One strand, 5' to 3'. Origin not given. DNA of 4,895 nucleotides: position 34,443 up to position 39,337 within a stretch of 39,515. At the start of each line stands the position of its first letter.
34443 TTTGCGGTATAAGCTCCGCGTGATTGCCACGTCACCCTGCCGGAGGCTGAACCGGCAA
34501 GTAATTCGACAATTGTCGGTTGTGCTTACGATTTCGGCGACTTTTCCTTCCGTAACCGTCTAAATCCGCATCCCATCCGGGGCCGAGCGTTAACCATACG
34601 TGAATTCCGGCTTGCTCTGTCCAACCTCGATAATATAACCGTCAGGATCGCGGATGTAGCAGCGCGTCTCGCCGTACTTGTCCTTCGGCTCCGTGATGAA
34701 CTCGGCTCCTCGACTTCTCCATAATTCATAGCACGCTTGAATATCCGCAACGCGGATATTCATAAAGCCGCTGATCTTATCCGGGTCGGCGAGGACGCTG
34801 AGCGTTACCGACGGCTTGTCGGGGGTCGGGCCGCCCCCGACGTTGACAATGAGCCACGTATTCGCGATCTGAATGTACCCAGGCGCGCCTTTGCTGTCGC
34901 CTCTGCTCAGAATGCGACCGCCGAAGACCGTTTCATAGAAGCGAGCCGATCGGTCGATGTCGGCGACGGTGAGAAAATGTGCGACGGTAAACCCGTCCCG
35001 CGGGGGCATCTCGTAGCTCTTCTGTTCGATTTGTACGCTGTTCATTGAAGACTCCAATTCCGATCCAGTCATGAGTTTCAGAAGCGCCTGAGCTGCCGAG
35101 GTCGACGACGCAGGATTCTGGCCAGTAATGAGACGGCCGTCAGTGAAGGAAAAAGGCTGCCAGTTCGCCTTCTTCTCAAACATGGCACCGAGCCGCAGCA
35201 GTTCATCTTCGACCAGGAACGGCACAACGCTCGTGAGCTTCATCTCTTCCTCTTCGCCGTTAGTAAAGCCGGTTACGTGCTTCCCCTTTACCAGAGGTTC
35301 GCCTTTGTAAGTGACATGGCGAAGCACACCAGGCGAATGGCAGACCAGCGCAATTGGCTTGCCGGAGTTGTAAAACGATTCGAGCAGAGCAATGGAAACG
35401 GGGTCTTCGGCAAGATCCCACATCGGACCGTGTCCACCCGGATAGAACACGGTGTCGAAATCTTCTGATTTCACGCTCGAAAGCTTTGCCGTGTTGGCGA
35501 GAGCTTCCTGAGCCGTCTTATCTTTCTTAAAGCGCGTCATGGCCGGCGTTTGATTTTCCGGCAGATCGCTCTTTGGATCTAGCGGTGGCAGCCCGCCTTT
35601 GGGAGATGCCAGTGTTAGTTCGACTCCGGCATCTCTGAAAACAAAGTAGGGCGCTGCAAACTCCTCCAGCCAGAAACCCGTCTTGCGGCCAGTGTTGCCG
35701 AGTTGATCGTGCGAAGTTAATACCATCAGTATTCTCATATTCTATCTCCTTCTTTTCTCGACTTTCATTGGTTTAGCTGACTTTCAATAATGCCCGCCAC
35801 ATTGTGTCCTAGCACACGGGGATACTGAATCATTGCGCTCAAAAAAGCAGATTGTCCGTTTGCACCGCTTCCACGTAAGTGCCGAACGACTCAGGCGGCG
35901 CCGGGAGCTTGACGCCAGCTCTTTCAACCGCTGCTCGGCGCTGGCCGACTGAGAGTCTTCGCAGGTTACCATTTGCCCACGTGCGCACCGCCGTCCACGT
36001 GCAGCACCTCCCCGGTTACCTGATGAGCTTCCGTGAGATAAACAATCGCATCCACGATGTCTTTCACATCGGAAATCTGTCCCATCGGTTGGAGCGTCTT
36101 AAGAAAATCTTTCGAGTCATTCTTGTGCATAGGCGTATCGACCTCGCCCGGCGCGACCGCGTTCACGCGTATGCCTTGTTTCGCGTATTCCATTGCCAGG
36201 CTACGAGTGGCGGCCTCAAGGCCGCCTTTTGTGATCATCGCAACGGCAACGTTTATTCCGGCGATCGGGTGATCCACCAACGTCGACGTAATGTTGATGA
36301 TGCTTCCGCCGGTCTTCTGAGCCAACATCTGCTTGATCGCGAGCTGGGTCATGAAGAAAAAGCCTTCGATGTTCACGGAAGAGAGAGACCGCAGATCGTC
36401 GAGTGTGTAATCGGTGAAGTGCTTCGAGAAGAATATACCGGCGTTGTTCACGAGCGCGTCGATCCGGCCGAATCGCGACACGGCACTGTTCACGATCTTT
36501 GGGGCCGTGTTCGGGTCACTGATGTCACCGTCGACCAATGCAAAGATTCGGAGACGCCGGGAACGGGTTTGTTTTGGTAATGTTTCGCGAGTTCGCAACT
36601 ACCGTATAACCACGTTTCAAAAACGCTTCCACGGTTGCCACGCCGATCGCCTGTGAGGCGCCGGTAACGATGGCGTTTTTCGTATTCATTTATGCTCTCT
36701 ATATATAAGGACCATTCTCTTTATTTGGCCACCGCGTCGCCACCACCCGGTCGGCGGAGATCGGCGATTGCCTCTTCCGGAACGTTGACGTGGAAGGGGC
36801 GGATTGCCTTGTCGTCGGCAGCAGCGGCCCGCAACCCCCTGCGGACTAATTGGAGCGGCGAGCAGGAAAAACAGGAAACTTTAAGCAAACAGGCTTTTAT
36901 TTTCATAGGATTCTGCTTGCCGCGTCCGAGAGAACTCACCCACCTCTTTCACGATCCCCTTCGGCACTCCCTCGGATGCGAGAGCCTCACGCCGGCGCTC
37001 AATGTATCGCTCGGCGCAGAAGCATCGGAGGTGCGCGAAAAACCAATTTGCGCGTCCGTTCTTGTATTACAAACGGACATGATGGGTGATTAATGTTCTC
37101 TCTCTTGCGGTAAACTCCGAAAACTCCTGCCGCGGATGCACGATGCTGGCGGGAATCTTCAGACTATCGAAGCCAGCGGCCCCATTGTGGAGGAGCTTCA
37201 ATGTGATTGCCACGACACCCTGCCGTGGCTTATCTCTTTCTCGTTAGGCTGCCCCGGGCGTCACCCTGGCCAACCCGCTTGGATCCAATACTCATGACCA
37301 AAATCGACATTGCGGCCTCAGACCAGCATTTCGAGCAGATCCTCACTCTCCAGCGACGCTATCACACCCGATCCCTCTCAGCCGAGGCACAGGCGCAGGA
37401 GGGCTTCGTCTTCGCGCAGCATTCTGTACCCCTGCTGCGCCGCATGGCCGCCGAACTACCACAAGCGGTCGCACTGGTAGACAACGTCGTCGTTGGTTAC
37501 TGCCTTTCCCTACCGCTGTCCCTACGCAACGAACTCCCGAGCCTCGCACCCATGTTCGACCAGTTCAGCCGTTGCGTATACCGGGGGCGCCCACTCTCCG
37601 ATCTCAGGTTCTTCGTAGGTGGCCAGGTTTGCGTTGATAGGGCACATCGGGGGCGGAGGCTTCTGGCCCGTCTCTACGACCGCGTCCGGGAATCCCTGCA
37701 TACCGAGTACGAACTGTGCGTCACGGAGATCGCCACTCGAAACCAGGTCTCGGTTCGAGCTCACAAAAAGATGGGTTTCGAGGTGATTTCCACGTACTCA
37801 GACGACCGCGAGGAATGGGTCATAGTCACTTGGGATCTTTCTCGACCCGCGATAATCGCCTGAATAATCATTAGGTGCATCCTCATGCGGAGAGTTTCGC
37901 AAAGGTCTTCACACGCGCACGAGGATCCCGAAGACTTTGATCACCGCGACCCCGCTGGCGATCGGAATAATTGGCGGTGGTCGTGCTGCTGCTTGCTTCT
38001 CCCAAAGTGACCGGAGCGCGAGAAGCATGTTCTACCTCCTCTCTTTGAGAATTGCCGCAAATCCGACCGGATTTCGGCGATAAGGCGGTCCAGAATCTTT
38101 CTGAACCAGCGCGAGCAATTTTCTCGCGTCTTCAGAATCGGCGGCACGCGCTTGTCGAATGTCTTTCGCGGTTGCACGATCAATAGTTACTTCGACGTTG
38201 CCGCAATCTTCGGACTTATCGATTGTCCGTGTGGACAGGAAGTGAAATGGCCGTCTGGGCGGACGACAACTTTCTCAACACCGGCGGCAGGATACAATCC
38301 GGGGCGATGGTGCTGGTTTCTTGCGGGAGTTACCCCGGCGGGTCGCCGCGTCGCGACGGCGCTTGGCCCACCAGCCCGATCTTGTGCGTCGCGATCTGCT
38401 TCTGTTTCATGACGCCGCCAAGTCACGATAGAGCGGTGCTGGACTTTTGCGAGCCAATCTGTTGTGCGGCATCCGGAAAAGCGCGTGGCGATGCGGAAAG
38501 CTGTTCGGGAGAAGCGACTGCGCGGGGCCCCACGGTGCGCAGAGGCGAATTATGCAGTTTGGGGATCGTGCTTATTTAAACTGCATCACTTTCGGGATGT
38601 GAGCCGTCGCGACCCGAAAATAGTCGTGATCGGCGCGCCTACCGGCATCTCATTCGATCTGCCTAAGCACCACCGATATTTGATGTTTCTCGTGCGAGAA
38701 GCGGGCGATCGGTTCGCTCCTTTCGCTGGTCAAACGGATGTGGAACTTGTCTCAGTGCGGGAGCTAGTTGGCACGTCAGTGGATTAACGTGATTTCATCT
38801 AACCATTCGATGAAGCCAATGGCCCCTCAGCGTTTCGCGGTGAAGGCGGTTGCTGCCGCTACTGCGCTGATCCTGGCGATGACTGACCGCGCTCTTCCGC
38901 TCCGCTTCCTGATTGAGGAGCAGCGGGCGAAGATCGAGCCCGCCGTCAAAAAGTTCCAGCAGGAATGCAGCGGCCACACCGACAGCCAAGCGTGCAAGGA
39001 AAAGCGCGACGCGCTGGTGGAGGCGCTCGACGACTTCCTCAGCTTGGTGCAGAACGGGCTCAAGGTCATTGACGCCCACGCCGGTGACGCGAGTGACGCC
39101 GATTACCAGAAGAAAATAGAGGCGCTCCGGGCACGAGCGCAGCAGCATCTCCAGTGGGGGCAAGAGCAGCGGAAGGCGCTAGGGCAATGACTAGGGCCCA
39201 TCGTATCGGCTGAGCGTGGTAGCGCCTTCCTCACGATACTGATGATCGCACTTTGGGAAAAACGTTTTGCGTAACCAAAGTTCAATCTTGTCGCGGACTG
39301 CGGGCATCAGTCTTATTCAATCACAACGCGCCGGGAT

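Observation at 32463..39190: Sedentary chromosomal integron directly downstream of glnA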

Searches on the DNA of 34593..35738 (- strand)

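Call 53: search_with_rna_model(model_id=R1, sources=[L086, L087, L088, L089, L090, L091, L092, L093], max_evalue=0.01)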
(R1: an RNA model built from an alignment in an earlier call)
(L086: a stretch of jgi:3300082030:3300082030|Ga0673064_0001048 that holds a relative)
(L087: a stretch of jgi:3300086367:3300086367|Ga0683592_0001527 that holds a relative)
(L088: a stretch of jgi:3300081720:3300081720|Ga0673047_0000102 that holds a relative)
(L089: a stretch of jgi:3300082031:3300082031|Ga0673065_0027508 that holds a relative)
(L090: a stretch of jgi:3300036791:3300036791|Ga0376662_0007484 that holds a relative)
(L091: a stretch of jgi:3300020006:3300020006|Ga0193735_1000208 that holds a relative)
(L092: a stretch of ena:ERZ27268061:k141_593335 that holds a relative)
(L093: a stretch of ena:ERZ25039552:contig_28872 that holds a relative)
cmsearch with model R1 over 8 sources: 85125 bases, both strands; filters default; matches with E-value up to 0.01: 36.
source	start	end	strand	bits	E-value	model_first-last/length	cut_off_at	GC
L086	3858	3981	+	109.9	2.4e-25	1-124/124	no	0.56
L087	1696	1819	+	109.9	2.4e-25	1-124/124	no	0.56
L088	5879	6002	+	109.9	2.4e-25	1-124/124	no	0.56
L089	4951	5074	+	109.9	2.4e-25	1-124/124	no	0.56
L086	7842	7958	+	92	7e-21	1-124/124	no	0.62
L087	5680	5796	+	92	7e-21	1-124/124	no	0.62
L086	4884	5008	+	89.3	3.3e-20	1-124/124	no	0.54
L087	2722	2846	+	89.3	3.3e-20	1-124/124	no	0.54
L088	6905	7029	+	89.3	3.3e-20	1-124/124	no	0.54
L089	5977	6101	+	89.3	3.3e-20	1-124/124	no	0.54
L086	3292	3420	+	88.4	5.4e-20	1-124/124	no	0.61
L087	1130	1258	+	88.4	5.4e-20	1-124/124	no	0.61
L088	5313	5441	+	88.4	5.4e-20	1-124/124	no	0.61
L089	4385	4513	+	88.4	5.4e-20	1-124/124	no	0.61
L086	5465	5593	+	82.2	2e-18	1-124/124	no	0.63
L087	3303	3431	+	82.2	2e-18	1-124/124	no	0.63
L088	7486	7614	+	82.2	2e-18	1-124/124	no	0.63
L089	6558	6686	+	82.2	2e-18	1-124/124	no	0.63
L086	6585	6713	+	79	1.2e-17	1-124/124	no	0.57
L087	4423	4551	+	79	1.2e-17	1-124/124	no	0.57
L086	7111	7230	+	78.6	1.6e-17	1-124/124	no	0.6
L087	4949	5068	+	78.6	1.6e-17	1-124/124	no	0.6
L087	7277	7400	+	72.3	5.7e-16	1-124/124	no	0.51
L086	9439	9562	+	71.5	9.1e-16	1-124/124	no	0.52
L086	6027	6122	+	67.4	9.6e-15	1-124/124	no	0.49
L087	3865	3960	+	67.4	9.6e-15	1-124/124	no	0.49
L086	4406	4501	+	63.4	9.6e-14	1-124/124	no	0.49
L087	2244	2339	+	63.4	9.6e-14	1-124/124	no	0.49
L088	6427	6522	+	63.4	9.6e-14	1-124/124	no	0.49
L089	5499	5594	+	63.4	9.6e-14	1-124/124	no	0.49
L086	8982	9086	+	36.9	4.1e-07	1-124/124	no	0.45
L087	6820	6924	+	36.9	4.1e-07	1-124/124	no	0.45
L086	4884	5008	-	21.9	0.0023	1-124/124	no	0.54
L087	2722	2846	-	21.9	0.0023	1-124/124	no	0.54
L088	6905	7029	-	21.9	0.0023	1-124/124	no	0.54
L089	5977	6101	-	21.9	0.0023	1-124/124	no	0.54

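Call 67: search_with_rna_model(model_id=R1, sources=[L094], filters=off, max_evalue=10)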
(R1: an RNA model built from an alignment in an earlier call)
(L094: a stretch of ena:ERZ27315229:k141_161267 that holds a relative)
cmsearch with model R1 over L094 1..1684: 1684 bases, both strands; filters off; matches with E-value up to 10: 3.
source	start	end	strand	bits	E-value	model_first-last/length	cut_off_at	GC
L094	42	112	+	2.5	3.2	1-124/124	no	0.52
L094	511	554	-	1.6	5.4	1-124/124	no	0.57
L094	358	456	-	0.9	8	1-124/124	no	0.41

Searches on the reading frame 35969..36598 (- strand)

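Call 5: search_protein_families(library=pfam, proteins=[window:35969-36598:-], max_evalue=0.01)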
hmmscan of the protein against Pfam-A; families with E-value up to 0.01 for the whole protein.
window:35969-36598:- (210 aa): 5 families
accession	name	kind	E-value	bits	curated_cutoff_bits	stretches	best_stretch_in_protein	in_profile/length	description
PF13561.12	adh_short_C2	-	1.6e-44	152.7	27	1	21-206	47-236/236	Enoyl-(Acyl carrier protein) reductase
PF00106.31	adh_short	-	8.9e-35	120.4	26.6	1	18-163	50-192/195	short chain dehydrogenase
PF23441.1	SDR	-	1e-10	41.9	27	1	40-205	84-255/258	SDR-like rossmann domain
PF21777.3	SDR-like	-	0.00022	22.3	24.7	0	128-154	52-75/98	Short chain dehydrogenase-like protein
PF08659.16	KR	-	0.0018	18.6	22.6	1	20-89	56-125/180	KR domain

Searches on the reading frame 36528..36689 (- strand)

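Call 5: search_protein_families(library=pfam, proteins=[window:36528-36689:-], max_evalue=0.01)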
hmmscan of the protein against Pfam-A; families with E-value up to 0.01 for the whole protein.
window:36528-36689:- (54 aa): 2 families
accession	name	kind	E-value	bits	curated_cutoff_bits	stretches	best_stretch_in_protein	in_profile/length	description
PF00106.31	adh_short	-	1.4e-06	28.4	26.6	1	4-40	1-37/195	short chain dehydrogenase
PF01370.27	Epimerase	-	0.0026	17.7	20.9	1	7-41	2-36/240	NAD dependent epimerase/dehydratase family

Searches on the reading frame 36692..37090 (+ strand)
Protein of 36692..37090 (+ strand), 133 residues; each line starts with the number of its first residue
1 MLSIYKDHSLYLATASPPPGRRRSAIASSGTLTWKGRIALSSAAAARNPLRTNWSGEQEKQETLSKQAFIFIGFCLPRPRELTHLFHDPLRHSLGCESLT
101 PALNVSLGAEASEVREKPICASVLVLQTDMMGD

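Call 45: search_protein_families(library=pfam, proteins=[window:36692-37090:+], max_evalue=1)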
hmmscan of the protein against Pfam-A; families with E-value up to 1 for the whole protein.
window:36692-37090:+ (133 aa): 0 families

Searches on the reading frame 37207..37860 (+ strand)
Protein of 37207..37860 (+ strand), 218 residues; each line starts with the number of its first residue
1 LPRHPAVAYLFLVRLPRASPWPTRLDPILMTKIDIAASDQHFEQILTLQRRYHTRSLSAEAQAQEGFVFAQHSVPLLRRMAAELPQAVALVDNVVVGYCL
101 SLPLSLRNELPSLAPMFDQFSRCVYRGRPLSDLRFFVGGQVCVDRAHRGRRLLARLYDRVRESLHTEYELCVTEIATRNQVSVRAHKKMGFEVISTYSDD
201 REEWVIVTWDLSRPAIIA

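Call 5: search_protein_families(library=pfam, proteins=[window:37207-37860:+], max_evalue=0.01)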
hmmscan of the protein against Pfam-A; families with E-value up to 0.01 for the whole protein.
window:37207-37860:+ (218 aa): 2 families
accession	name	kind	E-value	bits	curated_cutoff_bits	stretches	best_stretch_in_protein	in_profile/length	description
PF00583.31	Acetyltransf_1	-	0.00035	21.3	20.7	1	80-191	27-116/116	Acetyltransferase (GNAT) family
PF19344.4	TetR_C_32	-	0.0021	18.6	27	1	58-89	42-73/139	Tetracyclin repressor-like, C-terminal domain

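Call 45: search_protein_families(library=pfam, proteins=[window:37294-37860:+], max_evalue=1)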
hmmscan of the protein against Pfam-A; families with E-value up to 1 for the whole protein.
window:37294-37860:+ (189 aa): 5 families
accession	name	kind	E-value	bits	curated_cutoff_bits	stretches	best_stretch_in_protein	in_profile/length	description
PF00583.31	Acetyltransf_1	-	0.00023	21.8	20.7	1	44-162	20-116/116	Acetyltransferase (GNAT) family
PF19344.4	TetR_C_32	-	0.0017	18.9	27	1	29-60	42-73/139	Tetracyclin repressor-like, C-terminal domain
PF08445.16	FR47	-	0.013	15.9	22.1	1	110-167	25-82/86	FR47-like protein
PF13508.13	Acetyltransf_7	-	0.026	15.3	27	1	110-164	32-84/84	Acetyltransferase (GNAT) domain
PF13673.13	Acetyltransf_10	-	0.07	13.5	23.6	1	112-166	57-111/128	Acetyltransferase (GNAT) domain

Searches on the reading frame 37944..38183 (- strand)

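Call 45: search_protein_families(library=pfam, proteins=[window:37944-38183:-], max_evalue=1)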
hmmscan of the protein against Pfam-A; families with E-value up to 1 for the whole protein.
window:37944-38183:- (80 aa): 1 family
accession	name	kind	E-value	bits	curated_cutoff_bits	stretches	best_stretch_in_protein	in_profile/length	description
PF17241.8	Retrotran_gag_4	-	0.069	13.3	23.5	1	4-51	6-51/154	Ty5 Gag N-terminal region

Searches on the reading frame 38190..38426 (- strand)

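Call 45: search_protein_families(library=pfam, proteins=[window:38190-38426:-], max_evalue=1)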
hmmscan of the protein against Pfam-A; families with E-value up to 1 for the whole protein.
window:38190-38426:- (79 aa): 1 family
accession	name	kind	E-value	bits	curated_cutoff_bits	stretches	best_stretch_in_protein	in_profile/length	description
PF06753.17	Bradykinin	-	0.13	12.4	20.7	1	27-40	3-16/19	Bradykinin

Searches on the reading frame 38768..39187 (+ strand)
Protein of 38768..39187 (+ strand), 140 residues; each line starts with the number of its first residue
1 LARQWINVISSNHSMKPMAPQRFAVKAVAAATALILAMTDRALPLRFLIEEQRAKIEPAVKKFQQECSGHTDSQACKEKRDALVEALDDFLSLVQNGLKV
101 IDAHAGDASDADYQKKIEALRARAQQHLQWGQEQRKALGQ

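Call 5: search_protein_families(library=pfam, proteins=[window:38768-39187:+], max_evalue=0.01)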
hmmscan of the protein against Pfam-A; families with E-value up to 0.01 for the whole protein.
window:38768-39187:+ (140 aa): 0 families

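Call 45: search_protein_families(library=pfam, proteins=[window:38810-39187:+], max_evalue=1)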
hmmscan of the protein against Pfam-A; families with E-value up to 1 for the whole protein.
window:38810-39187:+ (126 aa): 6 families
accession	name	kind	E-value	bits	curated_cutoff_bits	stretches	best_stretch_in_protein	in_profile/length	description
PF15511.12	CENP-T_C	-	0.03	14.8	28.1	1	45-92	12-61/108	Centromere kinetochore component CENP-T histone fold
PF06705.16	SF-assemblin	-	0.031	14.1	30.6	1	58-88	216-246/247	SF-assemblin/beta giardin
PF20421.4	DHR-2_Lobe_C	-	0.052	13.9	26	1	60-105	47-91/103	DHR-2, Lobe C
PF17175.10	MOLO1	-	0.11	13.2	27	1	30-111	27-99/122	Modulator of levamisole receptor-1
PF24219.2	DUF7438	-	0.22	12.4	25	0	52-77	28-54/57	Family of unknown function (DUF7438)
PF17095.10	CAMSAP_CC1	-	0.69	10.3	27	0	33-56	28-51/59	Spectrin-binding region of Ca2+-Calmodulin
